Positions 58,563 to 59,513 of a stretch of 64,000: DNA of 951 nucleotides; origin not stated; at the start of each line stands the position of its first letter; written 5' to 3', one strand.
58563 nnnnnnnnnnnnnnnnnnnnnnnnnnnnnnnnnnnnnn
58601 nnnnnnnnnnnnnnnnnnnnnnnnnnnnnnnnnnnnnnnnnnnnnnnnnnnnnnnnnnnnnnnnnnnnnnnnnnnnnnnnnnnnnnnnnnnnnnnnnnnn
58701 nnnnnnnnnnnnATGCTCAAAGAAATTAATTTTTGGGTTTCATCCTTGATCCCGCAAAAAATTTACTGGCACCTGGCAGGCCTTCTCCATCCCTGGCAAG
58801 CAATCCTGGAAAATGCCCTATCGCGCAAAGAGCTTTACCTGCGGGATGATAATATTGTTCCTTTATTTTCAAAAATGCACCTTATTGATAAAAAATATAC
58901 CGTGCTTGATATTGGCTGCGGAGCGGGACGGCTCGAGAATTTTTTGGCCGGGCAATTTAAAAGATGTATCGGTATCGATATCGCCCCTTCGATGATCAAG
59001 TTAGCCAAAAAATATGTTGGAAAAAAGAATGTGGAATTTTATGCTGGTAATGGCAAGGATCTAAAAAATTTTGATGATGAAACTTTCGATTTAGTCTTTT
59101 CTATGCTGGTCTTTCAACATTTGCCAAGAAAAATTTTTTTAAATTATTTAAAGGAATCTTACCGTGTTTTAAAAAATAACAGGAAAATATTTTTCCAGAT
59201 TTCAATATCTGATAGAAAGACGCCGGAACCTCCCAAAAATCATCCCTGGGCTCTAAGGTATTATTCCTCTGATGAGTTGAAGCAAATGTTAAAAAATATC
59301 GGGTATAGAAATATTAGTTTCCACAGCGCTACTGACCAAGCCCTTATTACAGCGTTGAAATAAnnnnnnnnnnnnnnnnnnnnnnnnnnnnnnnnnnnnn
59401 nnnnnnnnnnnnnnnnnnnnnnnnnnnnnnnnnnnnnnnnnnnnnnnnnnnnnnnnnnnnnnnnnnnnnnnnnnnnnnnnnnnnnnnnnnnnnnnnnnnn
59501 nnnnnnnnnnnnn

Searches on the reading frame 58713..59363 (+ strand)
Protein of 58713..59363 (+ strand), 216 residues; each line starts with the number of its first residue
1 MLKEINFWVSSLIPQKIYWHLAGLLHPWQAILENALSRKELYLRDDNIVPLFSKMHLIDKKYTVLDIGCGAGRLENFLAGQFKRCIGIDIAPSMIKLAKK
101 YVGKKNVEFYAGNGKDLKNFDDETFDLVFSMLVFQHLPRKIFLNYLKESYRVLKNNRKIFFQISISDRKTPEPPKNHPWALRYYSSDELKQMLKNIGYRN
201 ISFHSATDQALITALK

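Call 94: search_protein_families(library=pfam, proteins=[window:58713-59363:+], max_evalue=0.001)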
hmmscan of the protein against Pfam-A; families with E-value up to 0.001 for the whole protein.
window:58713-59363:+ (216 aa): 14 families
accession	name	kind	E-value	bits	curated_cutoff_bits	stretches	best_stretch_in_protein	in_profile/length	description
PF08241.18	Methyltransf_11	-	5e-21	75.6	21.2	1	65-160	1-94/95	Methyltransferase domain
PF13649.12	Methyltransf_25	-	1.2e-20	74.4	27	1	64-155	1-95/97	Methyltransferase domain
PF13847.12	Methyltransf_31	-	1.3e-17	64.3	27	1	58-162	1-110/145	Methyltransferase domain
PF13489.12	Methyltransf_23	-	5e-15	56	27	1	58-202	20-163/164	Methyltransferase domain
PF08242.18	Methyltransf_12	-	9.2e-13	49.2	30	1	65-156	1-95/98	Methyltransferase domain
PF01209.24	Ubie_methyltran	-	2.5e-10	40.5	20.1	1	61-158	48-148/233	ubiE/COQ5 methyltransferase family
PF02353.26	CMAS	-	2.2e-07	30.9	27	1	53-163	56-166/273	Mycolic acid cyclopropane synthetase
PF07021.18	MetW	-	1.9e-05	24.8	21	1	56-151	9-104/193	Methionine biosynthesis protein MetW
PF05891.18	Methyltransf_PK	-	2.9e-05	24.2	27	1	59-162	54-160/218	AdoMet dependent proline di-methyltransferase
PF03848.20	TehB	-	0.00025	21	20.4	1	61-194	31-161/193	Tellurite resistance protein TehB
PF08003.17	Methyltransf_9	-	0.00034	20.1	23.8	1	56-156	110-212/315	Protein of unknown function (DUF1698)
PF05175.20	MTS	-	0.00067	19.8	23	1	60-130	31-104/170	Methyltransferase small domain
PF09445.16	Methyltransf_15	-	0.00067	19.7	22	0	63-110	3-45/165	RNA cap guanine-N2 methyltransferase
PF05724.17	TPMT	-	0.00083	19.5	26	0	64-171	41-162/218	Thiopurine S-methyltransferase (TPMT)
